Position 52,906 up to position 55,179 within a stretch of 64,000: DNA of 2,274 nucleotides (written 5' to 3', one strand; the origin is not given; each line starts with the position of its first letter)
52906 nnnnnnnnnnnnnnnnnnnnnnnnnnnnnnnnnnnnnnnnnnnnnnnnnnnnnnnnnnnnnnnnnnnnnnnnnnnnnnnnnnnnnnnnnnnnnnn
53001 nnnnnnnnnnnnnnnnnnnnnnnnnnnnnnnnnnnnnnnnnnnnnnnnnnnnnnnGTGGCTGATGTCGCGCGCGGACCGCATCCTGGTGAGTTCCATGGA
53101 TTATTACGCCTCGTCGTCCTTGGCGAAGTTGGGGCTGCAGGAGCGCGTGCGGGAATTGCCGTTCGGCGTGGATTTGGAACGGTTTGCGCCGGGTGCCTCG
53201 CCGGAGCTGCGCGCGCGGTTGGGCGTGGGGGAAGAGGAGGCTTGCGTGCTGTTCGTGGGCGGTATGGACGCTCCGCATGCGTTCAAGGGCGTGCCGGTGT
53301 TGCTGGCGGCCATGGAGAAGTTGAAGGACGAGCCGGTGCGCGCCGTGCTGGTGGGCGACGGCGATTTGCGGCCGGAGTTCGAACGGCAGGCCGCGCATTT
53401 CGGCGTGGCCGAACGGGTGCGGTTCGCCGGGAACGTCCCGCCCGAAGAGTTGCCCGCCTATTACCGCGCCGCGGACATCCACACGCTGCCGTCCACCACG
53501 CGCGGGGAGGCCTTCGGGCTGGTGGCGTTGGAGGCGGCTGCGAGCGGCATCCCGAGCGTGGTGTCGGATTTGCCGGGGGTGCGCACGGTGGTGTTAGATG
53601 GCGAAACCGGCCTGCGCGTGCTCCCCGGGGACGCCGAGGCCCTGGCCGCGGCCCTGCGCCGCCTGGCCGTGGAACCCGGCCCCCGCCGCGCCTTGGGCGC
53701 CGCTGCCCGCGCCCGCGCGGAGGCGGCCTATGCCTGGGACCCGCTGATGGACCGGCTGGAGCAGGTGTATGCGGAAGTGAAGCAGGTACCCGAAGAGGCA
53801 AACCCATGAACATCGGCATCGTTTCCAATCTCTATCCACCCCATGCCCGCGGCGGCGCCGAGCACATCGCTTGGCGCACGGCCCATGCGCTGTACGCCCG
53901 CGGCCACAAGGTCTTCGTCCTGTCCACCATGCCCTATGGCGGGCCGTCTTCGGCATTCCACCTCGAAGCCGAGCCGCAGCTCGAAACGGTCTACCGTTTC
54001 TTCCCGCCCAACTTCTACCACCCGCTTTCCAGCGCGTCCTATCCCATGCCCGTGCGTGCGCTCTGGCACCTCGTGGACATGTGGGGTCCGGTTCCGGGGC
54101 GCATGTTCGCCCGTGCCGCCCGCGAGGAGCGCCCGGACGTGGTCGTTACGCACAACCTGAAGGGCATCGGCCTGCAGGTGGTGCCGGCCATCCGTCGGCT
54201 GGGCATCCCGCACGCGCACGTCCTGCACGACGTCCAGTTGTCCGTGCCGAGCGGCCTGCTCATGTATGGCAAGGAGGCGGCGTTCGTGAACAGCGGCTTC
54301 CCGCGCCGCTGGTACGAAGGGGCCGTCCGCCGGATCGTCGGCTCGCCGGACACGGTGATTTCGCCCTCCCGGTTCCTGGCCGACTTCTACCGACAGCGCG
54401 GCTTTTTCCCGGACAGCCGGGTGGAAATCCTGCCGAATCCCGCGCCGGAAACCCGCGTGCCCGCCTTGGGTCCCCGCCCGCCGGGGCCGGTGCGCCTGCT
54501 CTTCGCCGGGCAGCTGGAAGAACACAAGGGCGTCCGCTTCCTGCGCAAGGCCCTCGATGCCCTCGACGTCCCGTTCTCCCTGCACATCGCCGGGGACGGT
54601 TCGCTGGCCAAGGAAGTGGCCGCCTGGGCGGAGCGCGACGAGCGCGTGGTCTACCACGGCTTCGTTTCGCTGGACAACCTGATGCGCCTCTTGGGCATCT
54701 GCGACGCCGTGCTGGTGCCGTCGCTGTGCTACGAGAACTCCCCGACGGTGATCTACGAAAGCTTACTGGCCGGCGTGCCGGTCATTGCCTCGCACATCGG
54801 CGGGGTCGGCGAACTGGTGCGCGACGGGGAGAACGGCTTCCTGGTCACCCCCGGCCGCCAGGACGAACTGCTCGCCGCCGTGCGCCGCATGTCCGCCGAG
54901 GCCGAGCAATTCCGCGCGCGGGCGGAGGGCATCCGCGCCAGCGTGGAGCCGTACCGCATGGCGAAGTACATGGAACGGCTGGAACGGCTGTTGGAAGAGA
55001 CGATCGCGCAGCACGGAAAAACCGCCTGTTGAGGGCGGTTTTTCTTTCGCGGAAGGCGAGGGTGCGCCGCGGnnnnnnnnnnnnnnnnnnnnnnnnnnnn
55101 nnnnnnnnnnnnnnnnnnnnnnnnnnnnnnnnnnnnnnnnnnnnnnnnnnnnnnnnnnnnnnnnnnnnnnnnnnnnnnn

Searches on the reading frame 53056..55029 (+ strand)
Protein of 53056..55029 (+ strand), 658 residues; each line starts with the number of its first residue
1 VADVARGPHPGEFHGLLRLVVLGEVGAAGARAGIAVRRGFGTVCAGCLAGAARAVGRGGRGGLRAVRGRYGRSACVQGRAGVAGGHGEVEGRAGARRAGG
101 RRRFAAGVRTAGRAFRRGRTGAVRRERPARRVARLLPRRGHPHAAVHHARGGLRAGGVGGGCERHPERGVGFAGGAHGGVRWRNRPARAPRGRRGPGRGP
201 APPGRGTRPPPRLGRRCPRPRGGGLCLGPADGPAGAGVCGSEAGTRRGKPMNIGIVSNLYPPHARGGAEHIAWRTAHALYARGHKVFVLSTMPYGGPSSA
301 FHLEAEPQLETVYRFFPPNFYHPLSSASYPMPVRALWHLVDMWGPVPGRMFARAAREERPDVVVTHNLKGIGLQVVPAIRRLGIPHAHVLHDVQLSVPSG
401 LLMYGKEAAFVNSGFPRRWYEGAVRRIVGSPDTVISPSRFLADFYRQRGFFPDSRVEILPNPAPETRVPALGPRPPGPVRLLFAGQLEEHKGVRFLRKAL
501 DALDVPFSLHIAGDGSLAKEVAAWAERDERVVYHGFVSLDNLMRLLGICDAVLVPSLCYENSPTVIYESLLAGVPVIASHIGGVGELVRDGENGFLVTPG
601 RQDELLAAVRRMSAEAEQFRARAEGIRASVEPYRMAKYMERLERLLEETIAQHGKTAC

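Call 98: search_protein_families(library=pfam, proteins=[window:53056-55029:+], max_evalue=0.001)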
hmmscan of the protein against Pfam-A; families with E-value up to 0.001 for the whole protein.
window:53056-55029:+ (658 aa): 5 families
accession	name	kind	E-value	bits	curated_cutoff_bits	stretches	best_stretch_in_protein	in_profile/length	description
PF13692.12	Glyco_trans_1_4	-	1.5e-26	93.8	27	1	480-612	3-139/142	Glycosyl transferases group 1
PF00534.26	Glycos_transf_1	-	4.9e-26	91.7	26.4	1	476-617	13-160/172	Glycosyl transferases group 1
PF13439.12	Glyco_transf_4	-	1.3e-18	68.1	28.5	1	266-462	2-165/170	Glycosyltransferase Family 4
PF13579.12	Glyco_trans_4_4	-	1.8e-18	67.8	29.7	1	266-461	1-157/158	Glycosyl transferase 4-like domain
PF20706.3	GT4-conflict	-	2.6e-05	23.8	26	1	457-630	176-372/385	Family 4 Glycosyltransferase in conflict systems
